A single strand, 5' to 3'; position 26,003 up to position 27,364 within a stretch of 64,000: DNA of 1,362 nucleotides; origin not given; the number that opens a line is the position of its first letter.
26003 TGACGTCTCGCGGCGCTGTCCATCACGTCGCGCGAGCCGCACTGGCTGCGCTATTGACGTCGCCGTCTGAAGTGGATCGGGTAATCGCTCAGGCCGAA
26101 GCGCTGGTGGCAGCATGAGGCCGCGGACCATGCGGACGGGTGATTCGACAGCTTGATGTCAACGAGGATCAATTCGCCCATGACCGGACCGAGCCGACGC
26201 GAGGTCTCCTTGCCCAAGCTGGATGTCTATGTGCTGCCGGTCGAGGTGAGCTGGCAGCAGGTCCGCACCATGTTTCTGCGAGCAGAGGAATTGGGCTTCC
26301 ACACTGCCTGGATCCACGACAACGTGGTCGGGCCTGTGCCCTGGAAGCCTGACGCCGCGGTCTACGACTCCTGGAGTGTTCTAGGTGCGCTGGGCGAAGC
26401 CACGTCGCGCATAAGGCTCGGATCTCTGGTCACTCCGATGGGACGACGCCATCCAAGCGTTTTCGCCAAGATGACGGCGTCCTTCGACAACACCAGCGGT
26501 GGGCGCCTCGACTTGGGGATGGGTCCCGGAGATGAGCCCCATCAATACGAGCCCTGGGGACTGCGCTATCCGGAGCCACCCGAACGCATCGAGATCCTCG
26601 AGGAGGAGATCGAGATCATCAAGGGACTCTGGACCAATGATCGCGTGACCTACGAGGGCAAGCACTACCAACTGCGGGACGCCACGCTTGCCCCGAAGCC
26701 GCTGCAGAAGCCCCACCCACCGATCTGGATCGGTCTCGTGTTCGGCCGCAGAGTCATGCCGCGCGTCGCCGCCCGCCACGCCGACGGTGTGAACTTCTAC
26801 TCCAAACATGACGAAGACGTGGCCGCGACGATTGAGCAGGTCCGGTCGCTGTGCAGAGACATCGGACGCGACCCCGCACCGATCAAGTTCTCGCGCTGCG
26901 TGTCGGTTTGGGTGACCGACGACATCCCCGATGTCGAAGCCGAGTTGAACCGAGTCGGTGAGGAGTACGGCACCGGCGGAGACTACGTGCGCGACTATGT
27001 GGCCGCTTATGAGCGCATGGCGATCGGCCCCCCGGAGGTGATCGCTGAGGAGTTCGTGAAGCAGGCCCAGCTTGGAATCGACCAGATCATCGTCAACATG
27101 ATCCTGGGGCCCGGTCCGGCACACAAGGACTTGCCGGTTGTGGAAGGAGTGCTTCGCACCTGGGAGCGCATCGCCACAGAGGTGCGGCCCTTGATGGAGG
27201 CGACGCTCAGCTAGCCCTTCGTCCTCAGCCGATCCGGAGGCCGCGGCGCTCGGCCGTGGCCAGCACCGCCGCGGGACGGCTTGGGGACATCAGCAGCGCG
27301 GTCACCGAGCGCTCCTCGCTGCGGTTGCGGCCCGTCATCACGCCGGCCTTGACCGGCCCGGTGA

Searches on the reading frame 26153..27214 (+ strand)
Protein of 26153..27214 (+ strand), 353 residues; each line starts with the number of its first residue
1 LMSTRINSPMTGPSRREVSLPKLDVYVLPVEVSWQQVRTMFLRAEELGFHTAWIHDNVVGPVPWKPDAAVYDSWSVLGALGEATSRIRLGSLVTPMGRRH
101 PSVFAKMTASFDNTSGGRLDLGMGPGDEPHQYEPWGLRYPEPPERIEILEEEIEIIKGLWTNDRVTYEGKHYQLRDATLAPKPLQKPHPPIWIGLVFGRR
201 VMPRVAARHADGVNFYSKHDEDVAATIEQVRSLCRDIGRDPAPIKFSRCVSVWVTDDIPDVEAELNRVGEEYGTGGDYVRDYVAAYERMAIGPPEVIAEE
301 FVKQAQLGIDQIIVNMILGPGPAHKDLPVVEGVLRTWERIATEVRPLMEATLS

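Call 40: search_solved_structures(query=window:26153-27214:+, max_evalue=1e-8)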
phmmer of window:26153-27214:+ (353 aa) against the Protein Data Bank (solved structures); distinct sequences matched with E-value up to 1e-8: 23.
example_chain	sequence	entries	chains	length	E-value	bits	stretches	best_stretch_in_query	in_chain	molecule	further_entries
8qq8_A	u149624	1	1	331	5.2e-23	84.9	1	70-252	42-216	5,10-methylenetetrahydromethanopterin reductase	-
8qpl_A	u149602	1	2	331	5.4e-23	84.9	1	70-252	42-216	5,10-methylenetetrahydromethanopterin reductase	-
8qpm_A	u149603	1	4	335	5.4e-23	84.9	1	70-252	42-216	5,10-methylenetetrahydromethanopterin reductase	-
9hav_A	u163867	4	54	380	8.5e-21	77.6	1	44-266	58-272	Luciferase family protein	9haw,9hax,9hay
3rao_A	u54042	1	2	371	1.9e-20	76.5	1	40-242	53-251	Putative Luciferase-like Monooxygenase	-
1rhc_A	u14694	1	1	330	5.7e-16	61.8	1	40-261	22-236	F420-dependent alcohol dehydrogenase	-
1z69_A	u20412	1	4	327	6.1e-16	61.7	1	72-248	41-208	Coenzyme F420-dependent N(5),N(10)-methylenetetrahydromethanopterin reductase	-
8vw6_A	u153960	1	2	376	1.6e-15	60.3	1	32-268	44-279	Alkanesulfonate monooxygenase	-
5lxe_A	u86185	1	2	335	2.1e-15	59.9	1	43-214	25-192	F420-dependent glucose-6-phosphate dehydrogenase 1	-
7jv3_A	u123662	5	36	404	4.3e-15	58.9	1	69-252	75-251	Alkanesulfonate monooxygenase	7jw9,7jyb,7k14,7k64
9fp4_A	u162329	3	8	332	1.1e-14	57.6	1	43-245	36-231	F420-dependent hydroxymycolic acid dehydrogenase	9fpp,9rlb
3b4y_A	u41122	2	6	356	4.3e-14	55.6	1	40-222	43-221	PROBABLE F420-DEPENDENT GLUCOSE-6-PHOSPHATE DEHYDROGENASE FGD1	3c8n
7bip_A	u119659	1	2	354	1.6e-13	53.7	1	43-238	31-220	Luciferase-like monooxygenase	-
1ezw_A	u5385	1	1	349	2.3e-13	53.2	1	48-252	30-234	COENZYME F420-DEPENDENT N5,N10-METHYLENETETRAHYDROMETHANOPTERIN REDUCTASE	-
8t0u_A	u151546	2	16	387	4e-12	49.1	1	73-232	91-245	FMNH(2)-dependent dimethylsulfone monooxygenase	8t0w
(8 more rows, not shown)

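Call 59: search_protein_families(library=ncbifam, proteins=[window:26153-27214:+], max_evalue=1e-10)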
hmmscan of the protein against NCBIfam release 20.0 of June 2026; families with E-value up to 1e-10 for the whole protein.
window:26153-27214:+ (353 aa): 25 families
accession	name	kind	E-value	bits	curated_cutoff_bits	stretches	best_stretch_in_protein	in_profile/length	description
TIGR03560.1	F420_Rv1855c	subfamily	2.8e-56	190.9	231.4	1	31-247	10-225/227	TIGR03560 family F420-dependent LLM class oxidoreductase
TIGR03619.1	F420_Rv2161c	subfamily_domain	4.2e-44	151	166.9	1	43-269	6-218/247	TIGR03619 family F420-dependent LLM class oxidoreductase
TIGR03856.1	F420_MSMEG_2906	subfamily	8.1e-31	107.4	243.7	1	25-252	5-210/249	LLM class F420-dependent oxidoreductase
TIGR03621.1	F420_MSMEG_2516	subfamily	3e-30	105.4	213.15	1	33-231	12-200/295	TIGR03621 family F420-dependent LLM class oxidoreductase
TIGR03571.1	lucif_BA3436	subfamily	2.6e-27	95.9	303.9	1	36-251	32-238/304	TIGR03571 family LLM class oxidoreductase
TIGR04021.1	LLM_DMSO2_sfnG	equivalog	4.3e-27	95.4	382.95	1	70-256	60-240/350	dimethylsulfone monooxygenase SfnG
NF002619.0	PRK02271.1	equivalog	2e-26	93.1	276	1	33-258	12-219/329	5,10-methylenetetrahydromethanopterin reductase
TIGR03557.1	F420_G6P_family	subfamily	3.1e-26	92.2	210.4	1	42-216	20-188/316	TIGR03557 family F420-dependent LLM class oxidoreductase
TIGR03857.1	F420_MSMEG_2249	hypoth_equivalog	3.4e-25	89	218.4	1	41-262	20-223/329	TIGR03857 family LLM class F420-dependent oxidoreductase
TIGR03555.1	F420_mer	equivalog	5.1e-24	85.2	348.7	1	36-252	13-212/325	5,10-methylenetetrahydromethanopterin reductase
NF001939.1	PRK00719.1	subfamily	2.2e-22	79.4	510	1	70-240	52-218/373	alkanesulfonate monooxygenase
TIGR03564.1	F420_MSMEG_4879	subfamily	1.1e-21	77.6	234.25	1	64-312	17-263/265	TIGR03564 family F420-dependent LLM class oxidoreductase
TIGR03565.1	alk_sulf_monoox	equivalog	2.6e-21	76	518.2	1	69-240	51-218/346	FMNH2-dependent alkanesulfonate monooxygenase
TIGR03842.1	F420_CPS_4043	hypoth_equivalog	3.5e-19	69.1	295.45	1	28-291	6-242/329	TIGR03842 family LLM class F420-dependent oxidoreductase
TIGR03559.1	F420_Rv3520c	subfamily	1.1e-16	60.8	335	1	64-177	31-142/325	LLM class F420-dependent oxidoreductase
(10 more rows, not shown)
